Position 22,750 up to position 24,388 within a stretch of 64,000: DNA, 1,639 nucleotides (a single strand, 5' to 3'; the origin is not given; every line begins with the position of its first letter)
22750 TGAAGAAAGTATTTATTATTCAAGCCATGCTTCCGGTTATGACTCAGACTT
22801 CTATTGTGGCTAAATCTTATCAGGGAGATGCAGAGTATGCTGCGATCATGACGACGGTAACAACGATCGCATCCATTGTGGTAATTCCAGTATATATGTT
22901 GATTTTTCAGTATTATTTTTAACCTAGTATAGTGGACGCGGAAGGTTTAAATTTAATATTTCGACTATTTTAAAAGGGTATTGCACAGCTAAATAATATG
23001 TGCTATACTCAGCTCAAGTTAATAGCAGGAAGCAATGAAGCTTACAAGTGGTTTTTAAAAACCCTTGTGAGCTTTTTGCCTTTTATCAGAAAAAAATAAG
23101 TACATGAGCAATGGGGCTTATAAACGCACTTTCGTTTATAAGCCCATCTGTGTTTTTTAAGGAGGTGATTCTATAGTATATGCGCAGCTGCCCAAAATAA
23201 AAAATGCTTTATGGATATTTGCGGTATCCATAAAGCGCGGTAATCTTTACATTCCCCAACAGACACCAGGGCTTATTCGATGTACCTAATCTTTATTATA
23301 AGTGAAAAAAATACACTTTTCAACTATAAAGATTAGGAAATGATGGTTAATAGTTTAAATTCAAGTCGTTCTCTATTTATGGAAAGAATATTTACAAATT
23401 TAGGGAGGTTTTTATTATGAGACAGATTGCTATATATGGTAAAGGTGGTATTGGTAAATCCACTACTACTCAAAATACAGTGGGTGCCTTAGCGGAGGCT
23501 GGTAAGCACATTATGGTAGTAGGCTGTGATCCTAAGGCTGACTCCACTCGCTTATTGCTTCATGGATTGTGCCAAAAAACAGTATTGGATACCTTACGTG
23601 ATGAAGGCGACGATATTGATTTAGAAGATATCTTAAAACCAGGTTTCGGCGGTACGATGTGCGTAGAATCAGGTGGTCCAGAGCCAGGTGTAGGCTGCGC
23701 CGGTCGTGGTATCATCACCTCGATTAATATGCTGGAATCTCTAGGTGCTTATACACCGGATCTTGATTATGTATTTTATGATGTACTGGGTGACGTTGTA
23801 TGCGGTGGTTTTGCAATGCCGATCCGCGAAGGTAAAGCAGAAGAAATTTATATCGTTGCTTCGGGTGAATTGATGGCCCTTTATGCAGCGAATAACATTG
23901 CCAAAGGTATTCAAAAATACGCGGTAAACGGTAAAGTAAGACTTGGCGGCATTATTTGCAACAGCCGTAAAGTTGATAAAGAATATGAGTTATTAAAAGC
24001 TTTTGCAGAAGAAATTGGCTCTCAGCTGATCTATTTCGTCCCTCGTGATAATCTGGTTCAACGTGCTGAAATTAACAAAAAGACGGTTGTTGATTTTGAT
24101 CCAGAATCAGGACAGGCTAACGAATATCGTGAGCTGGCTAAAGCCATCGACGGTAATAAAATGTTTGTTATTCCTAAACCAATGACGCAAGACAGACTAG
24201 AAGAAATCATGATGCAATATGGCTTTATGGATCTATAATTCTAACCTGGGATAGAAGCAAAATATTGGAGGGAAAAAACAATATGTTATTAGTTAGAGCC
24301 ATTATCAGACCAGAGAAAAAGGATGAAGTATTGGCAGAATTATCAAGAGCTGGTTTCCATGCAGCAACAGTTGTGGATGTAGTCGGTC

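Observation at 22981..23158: nif cluster leader carries two exact ANTAR-type motifs, each gating a terminator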

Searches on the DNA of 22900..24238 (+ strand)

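Call 6: search_rna_families(source=window, start=22900, end=23450, threshold=evalue, max_evalue=10, show_alignments=4)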
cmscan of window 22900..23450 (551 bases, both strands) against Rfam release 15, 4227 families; matches with E-value up to 10: 12.
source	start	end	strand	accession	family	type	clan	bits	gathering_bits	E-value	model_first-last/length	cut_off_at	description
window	23019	23161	+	RF00394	SNORA4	Gene; snRNA; snoRNA; HACA-box;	CL00023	21.4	56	0.96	1-141/141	no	Small nucleolar RNA SNORA4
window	23352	23385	+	RF01379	CRISPR-DR66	Gene; CRISPR;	CL00014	21.1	45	0.36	1-37/37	no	CRISPR RNA direct repeat element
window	23031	23149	+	RF02579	tsr26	Gene; sRNA;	-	20.4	141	1.4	1-122/122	no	S. aureus tsr26 small RNA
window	23243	23339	-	RF00340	SNORA36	Gene; snRNA; snoRNA; HACA-box;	CL00035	19.2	43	0.76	1-132/132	no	Small nucleolar RNA SNORA36 family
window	23114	23145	+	RF03275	mir-2542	Gene; miRNA;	-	18.6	60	0.64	1-85/85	no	mir-2542 microRNA precursor family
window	22947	23047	-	RF02449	ncr1015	Gene; sRNA;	-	18.1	60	7.1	1-121/121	no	Bacillus sRNA ncr1015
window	23206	23236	-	RF00237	mir-9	Gene; miRNA;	-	17.7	58.6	2.2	24-55/78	no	mir-9/mir-79 microRNA precursor family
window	23082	23173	+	RF01483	rli56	Cis-reg;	-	17.3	47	4.3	1-100/100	no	Listeria sRNA rli56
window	23197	23335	-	RF00515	PyrR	Cis-reg;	-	17.2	54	8.8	1-115/115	no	PyrR binding site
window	23101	23161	-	RF00659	mir-365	Gene; miRNA;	-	16.6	62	1.7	1-86/86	no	mir-365 microRNA precursor family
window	23001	23168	+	RF03532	SQ2397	Cis-reg;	-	14.3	100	6.1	1-243/243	no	Cis-regulator of HTH transcription factor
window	23022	23174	+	RF02862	sRNA_1300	Gene; sRNA;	-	14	48.8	1.1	1-231/231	no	Enterococcus sRNA 1300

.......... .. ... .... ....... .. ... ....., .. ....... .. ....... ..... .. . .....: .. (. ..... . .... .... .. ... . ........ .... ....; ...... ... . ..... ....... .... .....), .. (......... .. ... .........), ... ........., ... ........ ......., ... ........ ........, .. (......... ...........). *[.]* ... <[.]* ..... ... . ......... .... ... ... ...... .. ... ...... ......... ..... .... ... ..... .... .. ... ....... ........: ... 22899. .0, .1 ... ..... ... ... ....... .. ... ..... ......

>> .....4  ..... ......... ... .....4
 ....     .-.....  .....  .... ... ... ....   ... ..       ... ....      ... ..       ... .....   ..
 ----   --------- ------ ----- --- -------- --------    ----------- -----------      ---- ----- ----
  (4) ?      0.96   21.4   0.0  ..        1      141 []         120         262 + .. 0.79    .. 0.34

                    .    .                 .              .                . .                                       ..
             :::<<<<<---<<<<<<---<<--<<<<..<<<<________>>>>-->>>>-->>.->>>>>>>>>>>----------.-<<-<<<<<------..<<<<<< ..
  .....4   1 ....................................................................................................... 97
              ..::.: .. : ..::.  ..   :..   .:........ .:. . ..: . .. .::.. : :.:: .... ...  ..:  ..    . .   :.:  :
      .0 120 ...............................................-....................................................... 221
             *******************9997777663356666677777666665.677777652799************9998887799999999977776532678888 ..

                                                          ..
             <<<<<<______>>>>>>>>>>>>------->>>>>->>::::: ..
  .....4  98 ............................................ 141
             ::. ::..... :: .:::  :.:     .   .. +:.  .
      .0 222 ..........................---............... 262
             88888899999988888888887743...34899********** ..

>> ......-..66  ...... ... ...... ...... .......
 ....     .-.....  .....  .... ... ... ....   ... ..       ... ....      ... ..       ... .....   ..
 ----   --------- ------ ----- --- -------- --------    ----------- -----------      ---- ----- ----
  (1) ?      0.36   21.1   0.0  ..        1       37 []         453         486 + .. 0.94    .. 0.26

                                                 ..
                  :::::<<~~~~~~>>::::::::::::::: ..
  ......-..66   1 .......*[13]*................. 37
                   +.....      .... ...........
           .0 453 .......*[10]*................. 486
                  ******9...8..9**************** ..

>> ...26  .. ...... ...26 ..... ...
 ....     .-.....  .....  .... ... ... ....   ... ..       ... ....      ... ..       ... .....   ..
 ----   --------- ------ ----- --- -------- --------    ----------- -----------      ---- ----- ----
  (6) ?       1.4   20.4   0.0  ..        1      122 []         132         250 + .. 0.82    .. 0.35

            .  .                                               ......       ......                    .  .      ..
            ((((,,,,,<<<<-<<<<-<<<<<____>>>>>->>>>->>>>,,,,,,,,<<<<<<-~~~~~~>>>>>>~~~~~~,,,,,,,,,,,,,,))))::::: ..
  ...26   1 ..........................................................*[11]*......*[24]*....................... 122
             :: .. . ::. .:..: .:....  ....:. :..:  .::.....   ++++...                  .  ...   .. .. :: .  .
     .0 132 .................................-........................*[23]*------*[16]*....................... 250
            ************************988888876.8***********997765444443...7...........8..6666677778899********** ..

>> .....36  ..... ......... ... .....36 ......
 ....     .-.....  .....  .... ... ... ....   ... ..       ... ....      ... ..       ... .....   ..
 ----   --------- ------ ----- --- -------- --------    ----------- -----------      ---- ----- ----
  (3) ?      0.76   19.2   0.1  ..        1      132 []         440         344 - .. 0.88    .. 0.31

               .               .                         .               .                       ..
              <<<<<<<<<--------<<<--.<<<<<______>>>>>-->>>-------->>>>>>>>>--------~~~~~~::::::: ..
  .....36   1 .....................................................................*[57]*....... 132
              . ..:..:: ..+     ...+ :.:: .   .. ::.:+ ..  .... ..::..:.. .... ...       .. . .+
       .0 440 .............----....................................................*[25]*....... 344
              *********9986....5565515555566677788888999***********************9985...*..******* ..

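Call 59: search_rna_families(source=L024, start=9650, end=10010, threshold=evalue, max_evalue=10)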
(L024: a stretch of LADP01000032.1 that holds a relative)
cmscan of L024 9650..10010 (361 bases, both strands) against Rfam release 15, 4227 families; matches with E-value up to 10: 5.
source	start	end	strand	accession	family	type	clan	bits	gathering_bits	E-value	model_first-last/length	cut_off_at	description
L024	9826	9868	+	RF03307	mir-1825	Gene; miRNA;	-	27.5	70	0.001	1-52/52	no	mir-1825 microRNA precursor family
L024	9831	9862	+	RF04262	MIR1319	Gene; miRNA;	-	17.4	116.6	1.6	1-119/119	no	MIR1319 microRNA precursor family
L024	9831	9862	-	RF04262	MIR1319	Gene; miRNA;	-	14.7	116.6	7.3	1-119/119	no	MIR1319 microRNA precursor family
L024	9913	9974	+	RF00649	mir-128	Gene; miRNA;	-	12.2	49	6.5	1-83/83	no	mir-128 microRNA precursor family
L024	9867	9914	+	RF02209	WT1-AS_7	Gene; lncRNA;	-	9.2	50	1.7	251-294/294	no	WT1 antisense RNA conserved region 7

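Call 64: search_with_rna_model(model_id=R1, sources=[L001, L002, L003, L004, L006, L007, L016, L017, L019, L020, L022, L028, L012, L023, L024, L025, L026, L027, L029, L030, L032, L035, L037, L041, L043, L047, L063], filters=default, max_evalue=1)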
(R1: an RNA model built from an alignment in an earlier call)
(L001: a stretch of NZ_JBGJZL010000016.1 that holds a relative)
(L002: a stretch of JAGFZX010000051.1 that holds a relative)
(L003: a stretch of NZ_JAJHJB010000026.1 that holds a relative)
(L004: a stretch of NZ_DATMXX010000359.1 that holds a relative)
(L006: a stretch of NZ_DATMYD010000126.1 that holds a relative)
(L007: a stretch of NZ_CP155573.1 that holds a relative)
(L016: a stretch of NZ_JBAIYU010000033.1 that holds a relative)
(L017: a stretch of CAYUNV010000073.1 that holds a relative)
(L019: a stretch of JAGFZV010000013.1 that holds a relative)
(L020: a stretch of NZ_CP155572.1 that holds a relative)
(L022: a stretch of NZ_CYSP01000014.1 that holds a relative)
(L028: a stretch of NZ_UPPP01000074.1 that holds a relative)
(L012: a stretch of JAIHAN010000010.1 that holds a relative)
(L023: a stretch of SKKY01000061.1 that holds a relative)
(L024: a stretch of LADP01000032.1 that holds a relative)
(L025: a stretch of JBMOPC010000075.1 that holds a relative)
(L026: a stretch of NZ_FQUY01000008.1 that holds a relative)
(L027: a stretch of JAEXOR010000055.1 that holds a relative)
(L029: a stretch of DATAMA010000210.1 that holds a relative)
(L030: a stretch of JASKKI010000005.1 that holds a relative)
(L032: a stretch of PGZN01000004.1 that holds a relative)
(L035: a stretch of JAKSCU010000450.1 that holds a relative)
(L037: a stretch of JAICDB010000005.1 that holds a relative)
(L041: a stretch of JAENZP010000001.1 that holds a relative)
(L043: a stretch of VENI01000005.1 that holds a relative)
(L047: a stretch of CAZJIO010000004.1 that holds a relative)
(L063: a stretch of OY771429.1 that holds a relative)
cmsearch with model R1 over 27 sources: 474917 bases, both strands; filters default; matches with E-value up to 1: 33.
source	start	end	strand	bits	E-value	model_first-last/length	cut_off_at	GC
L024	9723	9760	+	42.1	7.6e-07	1-38/38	no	0.5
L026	9811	9848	+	40.9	1.4e-06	1-38/38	no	0.5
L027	9745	9783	+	37.9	6.7e-06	1-38/38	no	0.46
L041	9699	9736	+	36.4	1.5e-05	1-38/38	no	0.53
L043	9757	9793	+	36.1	1.7e-05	1-38/38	no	0.49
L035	5465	5502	+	35.7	2.1e-05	1-38/38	no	0.42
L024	9799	9839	+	35.7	2.1e-05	1-38/38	no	0.54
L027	9897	9932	+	35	3e-05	1-38/38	no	0.42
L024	9896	9929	+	34.9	3.1e-05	1-38/38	no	0.44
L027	9824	9864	+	33.8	5.8e-05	1-38/38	no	0.54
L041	9804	9842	+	32.4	0.00012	1-38/38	no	0.54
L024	6925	6955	+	31.6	0.00018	1-38/38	no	0.39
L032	8918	8950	-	30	0.0004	1-38/38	no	0.58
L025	1504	1534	+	30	0.00041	1-38/38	no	0.39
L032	9811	9843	+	30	0.00041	1-38/38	no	0.45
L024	6726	6758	-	28.2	0.001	1-38/38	no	0.39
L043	9916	9946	+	28.1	0.0011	1-38/38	no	0.48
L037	8273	8313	+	28.1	0.0011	1-38/38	no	0.46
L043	9839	9870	+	28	0.0012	1-38/38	no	0.38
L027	6872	6904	-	27.4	0.0016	1-38/38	no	0.42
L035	5601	5631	+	27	0.0019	1-38/38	no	0.55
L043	19469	19498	+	26.1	0.0031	1-38/38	no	0.33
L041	9907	9937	+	25.9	0.0035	1-38/38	no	0.35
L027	7055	7086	+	25.3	0.0046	1-38/38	no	0.47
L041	8283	8317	-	24.7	0.0066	1-38/38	no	0.54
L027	8096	8126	+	24.2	0.0085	1-38/38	no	0.48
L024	7949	7979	+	23.7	0.011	1-38/38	no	0.48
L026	9901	9930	+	20.6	0.055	1-38/38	no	0.4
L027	8189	8224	+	17.8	0.24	1-38/38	no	0.53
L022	9721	9753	+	16.8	0.39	1-38/38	no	0.39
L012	1086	1120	+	15.6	0.73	1-38/38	no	0.23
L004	12202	12242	-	15.5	0.77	1-38/38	no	0.49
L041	8493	8523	+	15.1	0.94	1-38/38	no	0.42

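Call 68: build_rna_model(alignment_id=A3, structure=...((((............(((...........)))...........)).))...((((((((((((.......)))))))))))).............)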
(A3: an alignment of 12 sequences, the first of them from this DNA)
Model R2 built from alignment A3 (12 sequences, 99 columns); structure: as given.
model positions 95; base pairs 19; branch points 1; effective number of sequences 2.8; information 0.602 bits per position. Calibrated on 0.2 Mb of random sequence (short: E-values are rough).
structure used (alignment columns):
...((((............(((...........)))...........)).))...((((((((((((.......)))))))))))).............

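Call 69: search_with_rna_model(model_id=R2, sources=[window, L001, L002, L003, L004, L006, L007, L016, L017, L019, L020, L022, L028, L012, L023, L024, L025, L026, L027, L029, L030, L032, L035, L037, L041, L043, L047, L063, L031, L036, L038, L039, L042, L044, L045, L048, L051, L062, L066, L070, L071, L081, L086], filters=default, max_evalue=0.01, make_alignment=true)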
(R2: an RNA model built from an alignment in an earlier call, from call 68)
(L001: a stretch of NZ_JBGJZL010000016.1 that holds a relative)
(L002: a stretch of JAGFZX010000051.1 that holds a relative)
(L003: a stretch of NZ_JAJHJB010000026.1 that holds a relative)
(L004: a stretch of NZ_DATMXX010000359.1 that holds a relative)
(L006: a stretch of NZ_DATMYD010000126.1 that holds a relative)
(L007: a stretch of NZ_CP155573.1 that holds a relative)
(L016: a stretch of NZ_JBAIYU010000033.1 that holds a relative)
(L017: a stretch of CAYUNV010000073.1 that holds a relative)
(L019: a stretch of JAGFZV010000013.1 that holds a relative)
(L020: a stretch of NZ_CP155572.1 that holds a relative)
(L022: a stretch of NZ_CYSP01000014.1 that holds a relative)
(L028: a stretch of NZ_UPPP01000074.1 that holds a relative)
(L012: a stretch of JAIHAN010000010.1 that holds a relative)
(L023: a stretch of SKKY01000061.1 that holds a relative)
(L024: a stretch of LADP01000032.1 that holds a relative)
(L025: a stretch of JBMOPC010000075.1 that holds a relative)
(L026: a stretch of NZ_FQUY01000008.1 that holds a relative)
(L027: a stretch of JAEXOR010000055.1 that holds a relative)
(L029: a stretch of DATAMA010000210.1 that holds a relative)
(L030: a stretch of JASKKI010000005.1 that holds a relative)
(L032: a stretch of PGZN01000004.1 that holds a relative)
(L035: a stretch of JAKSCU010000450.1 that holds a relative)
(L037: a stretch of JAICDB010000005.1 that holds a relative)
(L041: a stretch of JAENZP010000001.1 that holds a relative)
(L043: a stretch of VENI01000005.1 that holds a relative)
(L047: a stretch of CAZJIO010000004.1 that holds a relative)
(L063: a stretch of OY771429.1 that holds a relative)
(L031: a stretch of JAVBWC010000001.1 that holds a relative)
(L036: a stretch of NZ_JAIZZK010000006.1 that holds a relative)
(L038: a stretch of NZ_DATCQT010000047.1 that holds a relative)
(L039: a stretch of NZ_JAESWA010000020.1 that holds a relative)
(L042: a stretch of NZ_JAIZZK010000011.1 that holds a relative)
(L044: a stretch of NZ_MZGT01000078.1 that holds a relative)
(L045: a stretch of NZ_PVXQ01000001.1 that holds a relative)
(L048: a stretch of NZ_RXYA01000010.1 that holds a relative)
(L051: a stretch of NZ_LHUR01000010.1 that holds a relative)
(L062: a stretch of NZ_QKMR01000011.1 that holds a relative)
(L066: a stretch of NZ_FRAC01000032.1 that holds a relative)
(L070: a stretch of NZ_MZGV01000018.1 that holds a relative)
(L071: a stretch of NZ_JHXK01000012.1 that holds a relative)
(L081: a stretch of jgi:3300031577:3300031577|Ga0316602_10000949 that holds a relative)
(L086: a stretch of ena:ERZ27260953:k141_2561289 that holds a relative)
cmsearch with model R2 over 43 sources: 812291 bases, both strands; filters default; matches with E-value up to 0.01: 16.
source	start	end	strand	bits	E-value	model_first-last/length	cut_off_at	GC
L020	9817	9910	-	92.2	1.2e-17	1-95/95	no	0.48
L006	9817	9912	-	92.1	1.2e-17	1-95/95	no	0.5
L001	1131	1225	-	92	1.3e-17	1-95/95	no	0.41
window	23195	23289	-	88.9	6.6e-17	1-95/95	no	0.38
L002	9829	9922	-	88.1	9.9e-17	1-95/95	no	0.41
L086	1281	1375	-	87.4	1.5e-16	1-95/95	no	0.39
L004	8861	8955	-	86.7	2.1e-16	1-95/95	no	0.49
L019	9842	9937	-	86.6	2.2e-16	1-95/95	no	0.5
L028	5879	5969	-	86.2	2.8e-16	1-95/95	no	0.46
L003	9780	9874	-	85.9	3.3e-16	1-95/95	no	0.4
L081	1281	1375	-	84.9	5.6e-16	1-95/95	no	0.4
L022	9839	9928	-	77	3.5e-14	1-95/95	no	0.39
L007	9818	9912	-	76.9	3.6e-14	1-95/95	no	0.44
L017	1085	1177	-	76.4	4.8e-14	1-95/95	no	0.47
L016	9842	9930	-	67.3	5.5e-12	1-95/95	no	0.47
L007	9828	9859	+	30.3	0.0016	53-84/95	no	0.47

Alignment A5: 16 matches aligned to the model, 97 columns, each read 5' to 3' on its own strand. Consensus structure (alignment columns), stored with it:
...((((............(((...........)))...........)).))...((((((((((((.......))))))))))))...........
